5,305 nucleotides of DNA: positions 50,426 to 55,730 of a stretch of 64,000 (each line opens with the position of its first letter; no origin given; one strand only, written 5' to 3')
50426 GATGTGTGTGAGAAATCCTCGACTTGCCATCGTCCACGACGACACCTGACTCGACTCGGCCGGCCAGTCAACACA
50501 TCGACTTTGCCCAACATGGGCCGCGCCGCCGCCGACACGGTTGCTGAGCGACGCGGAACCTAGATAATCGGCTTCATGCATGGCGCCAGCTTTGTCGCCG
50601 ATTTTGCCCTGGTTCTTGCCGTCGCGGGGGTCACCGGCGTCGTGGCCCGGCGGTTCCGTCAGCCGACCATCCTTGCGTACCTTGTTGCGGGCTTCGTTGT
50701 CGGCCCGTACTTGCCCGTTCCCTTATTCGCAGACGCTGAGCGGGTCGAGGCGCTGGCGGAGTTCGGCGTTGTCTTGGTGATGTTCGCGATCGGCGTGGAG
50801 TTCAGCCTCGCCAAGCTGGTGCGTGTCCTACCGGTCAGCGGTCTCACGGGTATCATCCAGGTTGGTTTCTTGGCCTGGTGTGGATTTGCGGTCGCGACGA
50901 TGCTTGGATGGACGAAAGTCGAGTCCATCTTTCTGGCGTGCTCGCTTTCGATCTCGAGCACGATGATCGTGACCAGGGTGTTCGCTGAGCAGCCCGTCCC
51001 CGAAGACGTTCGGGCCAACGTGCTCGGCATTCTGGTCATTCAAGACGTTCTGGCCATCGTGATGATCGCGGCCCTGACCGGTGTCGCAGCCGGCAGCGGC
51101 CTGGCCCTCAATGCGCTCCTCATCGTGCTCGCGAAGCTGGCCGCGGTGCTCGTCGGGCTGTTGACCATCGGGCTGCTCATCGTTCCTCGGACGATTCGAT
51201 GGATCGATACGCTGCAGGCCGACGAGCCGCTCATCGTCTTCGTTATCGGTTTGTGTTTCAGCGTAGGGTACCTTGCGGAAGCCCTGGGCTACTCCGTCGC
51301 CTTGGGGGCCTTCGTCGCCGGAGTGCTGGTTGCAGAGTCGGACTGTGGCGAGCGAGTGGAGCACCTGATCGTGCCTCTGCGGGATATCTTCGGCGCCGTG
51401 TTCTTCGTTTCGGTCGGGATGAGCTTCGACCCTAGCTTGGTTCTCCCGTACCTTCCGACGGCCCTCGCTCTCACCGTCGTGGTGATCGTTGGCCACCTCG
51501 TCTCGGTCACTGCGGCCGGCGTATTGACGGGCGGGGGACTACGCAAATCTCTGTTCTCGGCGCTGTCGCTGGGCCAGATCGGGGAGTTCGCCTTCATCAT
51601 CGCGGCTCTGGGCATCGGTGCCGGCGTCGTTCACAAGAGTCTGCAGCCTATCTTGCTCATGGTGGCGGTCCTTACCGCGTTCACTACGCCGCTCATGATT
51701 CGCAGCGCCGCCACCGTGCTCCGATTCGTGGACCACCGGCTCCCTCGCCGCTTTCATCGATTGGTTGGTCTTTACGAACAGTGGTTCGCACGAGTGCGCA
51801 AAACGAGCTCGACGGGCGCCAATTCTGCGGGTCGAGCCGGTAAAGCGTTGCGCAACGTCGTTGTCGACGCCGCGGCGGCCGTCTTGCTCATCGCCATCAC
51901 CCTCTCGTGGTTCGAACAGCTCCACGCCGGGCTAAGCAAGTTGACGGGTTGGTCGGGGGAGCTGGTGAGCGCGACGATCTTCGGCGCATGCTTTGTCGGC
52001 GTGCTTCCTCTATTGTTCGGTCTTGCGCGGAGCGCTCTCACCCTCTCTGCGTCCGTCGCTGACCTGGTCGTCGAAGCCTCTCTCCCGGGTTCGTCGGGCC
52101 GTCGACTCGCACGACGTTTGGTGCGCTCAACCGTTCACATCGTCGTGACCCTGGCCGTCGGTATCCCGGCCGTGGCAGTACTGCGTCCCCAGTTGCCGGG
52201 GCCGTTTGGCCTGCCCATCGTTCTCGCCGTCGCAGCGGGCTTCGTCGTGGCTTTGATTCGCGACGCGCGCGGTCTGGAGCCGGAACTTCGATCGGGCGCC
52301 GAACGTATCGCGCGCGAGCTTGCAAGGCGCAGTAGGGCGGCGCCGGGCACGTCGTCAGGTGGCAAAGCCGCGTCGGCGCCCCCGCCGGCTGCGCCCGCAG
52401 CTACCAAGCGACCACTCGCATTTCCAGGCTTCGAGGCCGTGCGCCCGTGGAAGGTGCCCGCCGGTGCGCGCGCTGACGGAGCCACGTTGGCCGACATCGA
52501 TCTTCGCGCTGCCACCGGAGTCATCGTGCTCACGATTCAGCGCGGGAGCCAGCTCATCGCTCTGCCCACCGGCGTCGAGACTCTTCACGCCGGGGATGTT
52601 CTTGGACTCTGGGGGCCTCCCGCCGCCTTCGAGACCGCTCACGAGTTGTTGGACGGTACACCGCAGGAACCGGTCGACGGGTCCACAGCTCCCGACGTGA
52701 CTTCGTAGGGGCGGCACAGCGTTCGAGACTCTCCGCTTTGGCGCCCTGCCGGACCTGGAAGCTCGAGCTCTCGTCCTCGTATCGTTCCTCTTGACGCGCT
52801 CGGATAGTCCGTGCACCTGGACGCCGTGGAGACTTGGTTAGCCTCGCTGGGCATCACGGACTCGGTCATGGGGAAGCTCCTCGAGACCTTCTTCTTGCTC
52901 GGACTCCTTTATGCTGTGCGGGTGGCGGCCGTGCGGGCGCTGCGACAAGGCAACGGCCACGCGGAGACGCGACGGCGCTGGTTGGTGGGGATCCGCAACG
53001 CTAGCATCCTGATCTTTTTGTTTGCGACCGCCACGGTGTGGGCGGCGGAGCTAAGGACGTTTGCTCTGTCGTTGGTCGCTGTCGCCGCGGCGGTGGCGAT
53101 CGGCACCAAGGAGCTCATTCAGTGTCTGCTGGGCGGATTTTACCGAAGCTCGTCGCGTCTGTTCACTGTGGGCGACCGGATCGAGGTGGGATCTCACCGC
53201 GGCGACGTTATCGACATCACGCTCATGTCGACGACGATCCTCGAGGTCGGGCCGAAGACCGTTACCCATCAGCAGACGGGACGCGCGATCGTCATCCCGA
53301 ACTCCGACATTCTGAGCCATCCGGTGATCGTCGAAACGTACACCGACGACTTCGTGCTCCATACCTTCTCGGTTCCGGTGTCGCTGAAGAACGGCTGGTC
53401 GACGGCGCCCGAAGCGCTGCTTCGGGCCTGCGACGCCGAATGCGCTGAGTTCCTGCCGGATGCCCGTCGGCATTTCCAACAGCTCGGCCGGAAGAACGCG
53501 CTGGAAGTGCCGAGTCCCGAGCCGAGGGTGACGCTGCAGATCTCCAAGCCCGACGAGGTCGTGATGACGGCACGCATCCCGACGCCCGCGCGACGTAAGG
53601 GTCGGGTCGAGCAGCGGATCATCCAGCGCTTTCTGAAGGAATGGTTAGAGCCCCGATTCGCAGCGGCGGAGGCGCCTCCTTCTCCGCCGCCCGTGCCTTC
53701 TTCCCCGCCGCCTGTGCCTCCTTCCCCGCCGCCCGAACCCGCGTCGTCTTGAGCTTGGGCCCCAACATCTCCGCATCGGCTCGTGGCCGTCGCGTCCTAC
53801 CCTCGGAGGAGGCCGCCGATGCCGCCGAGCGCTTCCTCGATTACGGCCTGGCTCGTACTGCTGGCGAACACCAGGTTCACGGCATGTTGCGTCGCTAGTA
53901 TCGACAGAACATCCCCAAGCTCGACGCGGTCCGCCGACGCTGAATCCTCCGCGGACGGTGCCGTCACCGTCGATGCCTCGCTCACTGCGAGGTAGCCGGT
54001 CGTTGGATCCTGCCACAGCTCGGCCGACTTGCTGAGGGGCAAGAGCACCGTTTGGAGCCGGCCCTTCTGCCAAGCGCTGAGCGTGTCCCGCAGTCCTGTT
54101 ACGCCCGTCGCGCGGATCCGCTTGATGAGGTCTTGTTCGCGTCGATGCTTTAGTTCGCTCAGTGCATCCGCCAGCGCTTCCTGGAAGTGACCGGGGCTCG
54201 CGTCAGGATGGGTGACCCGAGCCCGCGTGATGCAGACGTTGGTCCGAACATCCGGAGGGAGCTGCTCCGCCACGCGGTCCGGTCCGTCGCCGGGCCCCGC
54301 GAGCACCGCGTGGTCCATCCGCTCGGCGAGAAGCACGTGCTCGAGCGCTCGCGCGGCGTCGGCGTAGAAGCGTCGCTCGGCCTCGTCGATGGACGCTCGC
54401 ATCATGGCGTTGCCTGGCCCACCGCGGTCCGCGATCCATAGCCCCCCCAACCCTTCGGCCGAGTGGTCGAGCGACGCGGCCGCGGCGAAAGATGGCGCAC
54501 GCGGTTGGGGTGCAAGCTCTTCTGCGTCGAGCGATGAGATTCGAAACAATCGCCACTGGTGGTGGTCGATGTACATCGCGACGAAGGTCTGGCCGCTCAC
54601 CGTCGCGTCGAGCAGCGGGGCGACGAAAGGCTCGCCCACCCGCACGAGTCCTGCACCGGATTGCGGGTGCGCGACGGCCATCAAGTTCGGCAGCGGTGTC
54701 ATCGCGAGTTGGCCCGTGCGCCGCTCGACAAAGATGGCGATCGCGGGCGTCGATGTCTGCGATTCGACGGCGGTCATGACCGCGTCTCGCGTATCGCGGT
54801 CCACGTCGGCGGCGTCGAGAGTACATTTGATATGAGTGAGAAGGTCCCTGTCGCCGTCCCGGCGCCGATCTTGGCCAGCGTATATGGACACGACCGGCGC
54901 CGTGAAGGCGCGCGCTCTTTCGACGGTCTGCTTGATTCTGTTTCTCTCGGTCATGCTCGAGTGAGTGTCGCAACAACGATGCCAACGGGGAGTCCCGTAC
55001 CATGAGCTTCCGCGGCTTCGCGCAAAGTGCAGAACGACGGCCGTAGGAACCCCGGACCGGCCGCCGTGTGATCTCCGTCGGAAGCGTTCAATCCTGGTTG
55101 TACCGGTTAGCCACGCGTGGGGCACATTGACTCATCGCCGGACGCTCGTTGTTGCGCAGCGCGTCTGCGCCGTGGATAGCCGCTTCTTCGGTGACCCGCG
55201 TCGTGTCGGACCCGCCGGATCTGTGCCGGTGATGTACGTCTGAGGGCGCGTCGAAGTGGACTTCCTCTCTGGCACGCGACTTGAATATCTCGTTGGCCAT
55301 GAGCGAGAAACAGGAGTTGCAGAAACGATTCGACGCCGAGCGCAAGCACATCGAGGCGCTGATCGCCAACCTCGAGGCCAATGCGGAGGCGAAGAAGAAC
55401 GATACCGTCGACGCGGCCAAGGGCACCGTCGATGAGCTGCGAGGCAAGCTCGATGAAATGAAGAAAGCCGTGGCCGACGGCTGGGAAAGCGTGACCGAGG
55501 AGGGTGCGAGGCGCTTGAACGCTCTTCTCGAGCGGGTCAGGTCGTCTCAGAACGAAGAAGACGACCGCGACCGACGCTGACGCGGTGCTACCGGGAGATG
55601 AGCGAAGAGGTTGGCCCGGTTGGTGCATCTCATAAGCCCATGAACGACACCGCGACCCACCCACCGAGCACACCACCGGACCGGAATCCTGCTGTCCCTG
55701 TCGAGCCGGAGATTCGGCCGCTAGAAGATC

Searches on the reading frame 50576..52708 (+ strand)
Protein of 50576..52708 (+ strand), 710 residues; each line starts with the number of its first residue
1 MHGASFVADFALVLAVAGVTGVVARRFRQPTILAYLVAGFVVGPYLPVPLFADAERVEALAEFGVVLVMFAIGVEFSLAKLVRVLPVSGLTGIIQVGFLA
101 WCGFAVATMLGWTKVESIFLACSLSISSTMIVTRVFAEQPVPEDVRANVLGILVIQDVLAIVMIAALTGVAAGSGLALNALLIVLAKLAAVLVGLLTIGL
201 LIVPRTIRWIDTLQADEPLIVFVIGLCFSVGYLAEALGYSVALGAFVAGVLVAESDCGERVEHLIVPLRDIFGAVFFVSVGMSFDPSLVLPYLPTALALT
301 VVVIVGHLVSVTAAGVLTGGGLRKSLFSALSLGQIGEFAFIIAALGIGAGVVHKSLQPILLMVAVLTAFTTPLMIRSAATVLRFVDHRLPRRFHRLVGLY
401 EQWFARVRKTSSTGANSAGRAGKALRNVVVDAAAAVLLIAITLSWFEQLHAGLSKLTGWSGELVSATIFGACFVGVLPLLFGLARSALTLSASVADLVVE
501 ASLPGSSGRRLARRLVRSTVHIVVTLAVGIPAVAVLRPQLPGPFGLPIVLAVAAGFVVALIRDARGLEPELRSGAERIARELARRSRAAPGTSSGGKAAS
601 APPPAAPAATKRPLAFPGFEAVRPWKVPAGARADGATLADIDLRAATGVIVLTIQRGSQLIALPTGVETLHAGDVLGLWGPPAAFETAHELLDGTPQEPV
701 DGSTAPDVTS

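Call 5: search_protein_families(library=pfam, proteins=[window:50576-52708:+])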
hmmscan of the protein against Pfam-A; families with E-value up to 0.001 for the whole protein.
window:50576-52708:+ (710 aa): 2 families
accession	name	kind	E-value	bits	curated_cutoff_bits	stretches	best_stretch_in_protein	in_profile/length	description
PF00999.27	Na_H_Exchanger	-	4e-56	190.9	26.2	1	14-374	4-373/375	Sodium/hydrogen exchanger, transmembrane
PF02080.26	TrkA_C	-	1.6e-10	41.1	27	1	627-692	6-70/71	TrkA-C domain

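Call 24: find_homologous_proteins(query=window:50576-52708:+)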
Query window:50576-52708:+ (710 aa): 2489 proteins with E <= 0.001 among 8000 candidates; the best 120 are listed.
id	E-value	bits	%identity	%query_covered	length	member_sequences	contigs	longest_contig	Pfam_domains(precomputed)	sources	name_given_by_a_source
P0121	0.0e+0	1479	100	100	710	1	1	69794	PF02080.27,PF00999.27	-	-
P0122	0.0e+0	1028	70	99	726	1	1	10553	PF02080.27,PF00999.27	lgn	-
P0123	7.5e-281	952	68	98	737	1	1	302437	PF02080.27,PF00999.27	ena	-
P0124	3.8e-269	913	66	98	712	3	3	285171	PF02080.27,PF00999.27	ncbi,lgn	ncbi:MAG: cation:proton antiporter [Myxococcota bacterium]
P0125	1.7e-268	911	65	98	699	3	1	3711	PF02080.27,PF00999.27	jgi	jgi:monovalent cation:H+ antiporter-2, CPA2 family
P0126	4.2e-227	774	56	98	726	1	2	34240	PF02080.27,PF00999.27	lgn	-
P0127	2.2e-224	765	55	98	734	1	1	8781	PF02080.27,PF00999.27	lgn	-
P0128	3.5e-207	708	52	100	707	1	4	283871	PF02080.27,PF00999.27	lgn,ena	-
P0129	6.4e-207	707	53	98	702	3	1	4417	PF02080.27,PF00999.27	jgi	jgi:CPA2 family monovalent cation:H+ antiporter-2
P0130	2.5e-204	699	52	98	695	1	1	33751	PF02080.27,PF00999.27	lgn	-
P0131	5.3e-189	648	50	98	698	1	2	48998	PF02080.27,PF00999.27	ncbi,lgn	-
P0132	5.1e-174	599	49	98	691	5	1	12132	PF02080.27,PF00999.27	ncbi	-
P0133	5.7e-174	599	50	98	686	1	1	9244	PF02080.27,PF00999.27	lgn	-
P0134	7.4e-174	598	48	97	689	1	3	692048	PF02080.27,PF00999.27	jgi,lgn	-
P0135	1.5e-173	597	48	100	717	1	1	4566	PF02080.27,PF00999.27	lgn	-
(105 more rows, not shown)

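Call 25: find_encoding_contigs(protein=P0123, flank=10000, max_places=2)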
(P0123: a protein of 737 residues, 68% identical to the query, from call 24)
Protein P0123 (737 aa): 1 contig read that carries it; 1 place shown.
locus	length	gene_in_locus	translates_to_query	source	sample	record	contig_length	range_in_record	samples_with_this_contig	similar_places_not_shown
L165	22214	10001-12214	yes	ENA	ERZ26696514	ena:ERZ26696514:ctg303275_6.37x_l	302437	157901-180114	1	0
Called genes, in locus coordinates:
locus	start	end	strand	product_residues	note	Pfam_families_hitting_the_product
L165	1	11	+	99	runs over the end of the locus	PF13893:RRM_5 (weak), PF00076:RRM_1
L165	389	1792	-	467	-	PF03007:WS_DGAT_cat, PF06974:WS_DGAT_C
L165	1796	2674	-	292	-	PF12697:Abhydrolase_6 (weak), PF00561:Abhydrolase_1 (weak), PF07819:PGAP1 (weak)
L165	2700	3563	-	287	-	PF12625:Arabinose_bd, PF12833:HTH_18, PF00165:HTH_AraC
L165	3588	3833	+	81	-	-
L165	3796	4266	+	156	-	-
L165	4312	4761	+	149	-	PF10067:DUF2306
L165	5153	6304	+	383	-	-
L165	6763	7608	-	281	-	PF00126:HTH_1, PF03466:LysR_substrate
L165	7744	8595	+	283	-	PF00892:EamA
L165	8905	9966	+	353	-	PF01544:CorA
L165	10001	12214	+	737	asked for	PF00999:Na_H_Exchanger, PF02080:TrkA_C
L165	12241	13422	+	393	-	PF10282:Lactonase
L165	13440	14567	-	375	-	-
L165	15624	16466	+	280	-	PF08450:SGL (faint), PF25021:TEN_NHL (faint), PF24684:Vgb_lyase, PF01436:NHL (faint), PF20067:SSL_N (faint), PF21959:DUF6923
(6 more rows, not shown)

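Call 26: find_encoding_contigs(protein=P0124, flank=10000, max_places=2)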
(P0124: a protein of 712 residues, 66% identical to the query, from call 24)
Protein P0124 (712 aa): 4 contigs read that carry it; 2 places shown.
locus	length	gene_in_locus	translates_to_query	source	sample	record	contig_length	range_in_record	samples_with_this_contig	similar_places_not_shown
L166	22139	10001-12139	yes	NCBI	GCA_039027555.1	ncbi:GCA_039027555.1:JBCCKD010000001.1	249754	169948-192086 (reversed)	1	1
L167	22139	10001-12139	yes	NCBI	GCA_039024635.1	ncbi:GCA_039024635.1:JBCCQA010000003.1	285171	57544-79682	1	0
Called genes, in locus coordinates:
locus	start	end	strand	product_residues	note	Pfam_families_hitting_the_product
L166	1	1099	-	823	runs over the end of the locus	PF13491:FtsK_4TM (weak), PF17854:FtsK_alpha, PF01580:FtsK_SpoIIIE, PF09397:FtsK_gamma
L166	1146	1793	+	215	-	PF03548:LolA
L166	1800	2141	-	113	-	-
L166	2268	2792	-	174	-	PF00578:AhpC-TSA, PF08534:Redoxin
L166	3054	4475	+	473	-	PF16697:Yop-YscD_cpl, PF00498:FHA, PF01590:GAF (faint)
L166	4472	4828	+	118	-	PF00226:DnaJ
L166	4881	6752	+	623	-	PF01558:POR, PF01855:POR_N, PF17147:PFOR_II (weak)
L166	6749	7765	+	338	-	PF02775:TPP_enzyme_C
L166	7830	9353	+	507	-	PF00171:Aldedh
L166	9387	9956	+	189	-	-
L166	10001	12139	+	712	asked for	PF00999:Na_H_Exchanger, PF02080:TrkA_C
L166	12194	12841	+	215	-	PF07883:Cupin_2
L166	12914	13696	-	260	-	PF00106:adh_short, PF08659:KR, PF13561:adh_short_C2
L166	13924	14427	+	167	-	PF10882:bPH_5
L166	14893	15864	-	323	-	PF08240:ADH_N (weak), PF00107:ADH_zinc_N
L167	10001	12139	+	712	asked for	PF00999:Na_H_Exchanger, PF02080:TrkA_C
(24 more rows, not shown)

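Call 27: find_encoding_contigs(protein=P0122, flank=10000, max_places=2)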
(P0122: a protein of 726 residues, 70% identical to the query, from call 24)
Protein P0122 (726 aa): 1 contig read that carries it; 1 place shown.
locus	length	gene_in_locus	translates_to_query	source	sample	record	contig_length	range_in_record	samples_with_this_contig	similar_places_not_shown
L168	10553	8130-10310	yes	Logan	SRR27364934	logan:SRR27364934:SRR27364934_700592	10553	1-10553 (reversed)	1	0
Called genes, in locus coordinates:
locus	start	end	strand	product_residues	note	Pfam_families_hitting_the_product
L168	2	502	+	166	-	?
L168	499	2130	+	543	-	PF00158:Sigma54_activat, PF14532:Sigma54_activ_2, PF07728:AAA_5 (faint), PF25601:AAA_lid_14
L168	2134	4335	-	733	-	PF00069:Pkinase, PF07714:PK_Tyr_Ser-Thr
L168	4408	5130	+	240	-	PF05875:Ceramidase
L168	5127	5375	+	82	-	-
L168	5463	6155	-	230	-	-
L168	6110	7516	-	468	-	PF13415:Beta-prop_FBX42, PF24681:Kelch_KLHDC2_KLHL20_DRC7, PF24981:Beta-prop_ATRN-LZTR1, PF24681:Kelch_KLHDC2_KLHL20_DRC7, PF01344:Kelch_1, PF13415:Beta-prop_FBX42, PF13854:Kelch_HCF, PF24681:Kelch_KLHDC2_KLHL20_DRC7, +9 more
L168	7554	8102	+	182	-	-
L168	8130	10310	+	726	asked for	PF00999:Na_H_Exchanger, PF02080:TrkA_C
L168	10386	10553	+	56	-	?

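Call 43: search_protein_families(library=ncbifam, proteins=[window:50576-52708:+], max_evalue=0.001)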
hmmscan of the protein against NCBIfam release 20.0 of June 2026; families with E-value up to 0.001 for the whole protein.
window:50576-52708:+ (710 aa): 5 families
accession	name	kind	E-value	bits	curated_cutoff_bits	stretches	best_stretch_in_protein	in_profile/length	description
NF007950.1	PRK10669.1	equivalog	2.3e-47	162.1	700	1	7-375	8-384/547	YbaL family putative K(+) efflux transporter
TIGR00932.1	2a37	subfamily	8.4e-46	156.7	238.3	1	17-285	4-275/275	monovalent cation:proton antiporter-2 (CPA2) family protein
NF002924.0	PRK03562.1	equivalog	1.3e-40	139.5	752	1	10-376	10-377/623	glutathione-regulated potassium-efflux system protein KefC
NF002973.0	PRK03659.1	equivalog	7.4e-37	127.2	804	1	3-382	3-380/602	glutathione-regulated potassium-efflux system protein KefB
NF045626.1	FeTrans_MagA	equivalog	1.4e-36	126.3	700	1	10-375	11-374/386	iron transporter MagA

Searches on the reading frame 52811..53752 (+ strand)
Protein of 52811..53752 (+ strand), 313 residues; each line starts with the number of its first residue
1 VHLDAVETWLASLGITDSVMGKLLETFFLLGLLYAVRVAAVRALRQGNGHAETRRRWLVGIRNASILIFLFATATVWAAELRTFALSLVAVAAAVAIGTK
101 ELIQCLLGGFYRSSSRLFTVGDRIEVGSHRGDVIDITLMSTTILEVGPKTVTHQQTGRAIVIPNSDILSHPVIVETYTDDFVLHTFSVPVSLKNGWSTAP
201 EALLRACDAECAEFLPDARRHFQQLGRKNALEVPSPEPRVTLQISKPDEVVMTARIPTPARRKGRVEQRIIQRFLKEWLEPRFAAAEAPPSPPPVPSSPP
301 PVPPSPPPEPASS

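Call 5: search_protein_families(library=pfam, proteins=[window:52811-53752:+])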
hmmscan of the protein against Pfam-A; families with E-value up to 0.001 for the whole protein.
window:52811-53752:+ (313 aa): 1 family
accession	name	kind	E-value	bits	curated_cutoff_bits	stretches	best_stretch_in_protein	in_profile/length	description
PF00924.24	MS_channel_2nd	-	1.7e-09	38.1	20.2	1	102-172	2-63/68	Mechanosensitive ion channel, beta-domain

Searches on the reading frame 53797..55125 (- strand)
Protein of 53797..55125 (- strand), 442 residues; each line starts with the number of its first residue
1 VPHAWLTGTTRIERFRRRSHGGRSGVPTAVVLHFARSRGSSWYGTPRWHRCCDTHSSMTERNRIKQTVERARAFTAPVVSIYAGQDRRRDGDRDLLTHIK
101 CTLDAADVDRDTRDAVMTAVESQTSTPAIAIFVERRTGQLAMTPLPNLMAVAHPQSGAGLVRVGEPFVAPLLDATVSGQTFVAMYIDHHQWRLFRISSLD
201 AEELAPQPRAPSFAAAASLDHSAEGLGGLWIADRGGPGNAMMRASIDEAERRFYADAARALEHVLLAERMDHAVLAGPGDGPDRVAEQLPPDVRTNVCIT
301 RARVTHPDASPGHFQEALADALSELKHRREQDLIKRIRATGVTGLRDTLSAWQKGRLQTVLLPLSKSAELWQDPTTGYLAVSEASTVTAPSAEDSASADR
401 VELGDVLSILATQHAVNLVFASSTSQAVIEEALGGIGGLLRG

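Call 5: search_protein_families(library=pfam, proteins=[window:53797-55125:-])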
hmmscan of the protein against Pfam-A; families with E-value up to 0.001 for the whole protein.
window:53797-55125:- (442 aa): 2 families
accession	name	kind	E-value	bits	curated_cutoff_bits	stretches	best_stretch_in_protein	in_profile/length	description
PF18854.6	baeRF_family10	-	3e-13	50.7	27.1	1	166-311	1-131/143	Bacterial archaeo-eukaryotic release factor family 10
PF18844.6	baeRF_family2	-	1.2e-07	32.3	26.9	1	234-339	40-145/149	Bacterial archaeo-eukaryotic release factor family 2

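Call 43: search_protein_families(library=ncbifam, proteins=[window:53797-55125:-], max_evalue=0.001)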
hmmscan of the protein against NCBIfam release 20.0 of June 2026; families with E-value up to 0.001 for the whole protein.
window:53797-55125:- (442 aa): 1 family
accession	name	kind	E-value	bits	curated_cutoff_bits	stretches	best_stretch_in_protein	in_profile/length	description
NF052289.1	Rv2629_fam_RHF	equivalog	7.9e-09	35.2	320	1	237-441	154-356/357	Rv2629 family ribosome hibernation factor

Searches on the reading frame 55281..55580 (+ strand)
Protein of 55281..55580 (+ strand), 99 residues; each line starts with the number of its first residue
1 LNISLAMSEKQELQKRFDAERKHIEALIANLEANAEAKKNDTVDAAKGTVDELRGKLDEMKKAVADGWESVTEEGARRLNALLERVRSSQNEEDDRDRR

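Call 43: search_protein_families(library=ncbifam, proteins=[window:55281-55580:+], max_evalue=0.001)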
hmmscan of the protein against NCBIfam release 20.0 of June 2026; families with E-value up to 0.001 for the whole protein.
window:55281-55580:+ (99 aa): 1 family
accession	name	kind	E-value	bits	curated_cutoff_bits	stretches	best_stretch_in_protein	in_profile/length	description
NF052504.1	sll1863_fam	domain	0.00016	21.8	35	1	16-84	15-83/93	sll1863 family stress response protein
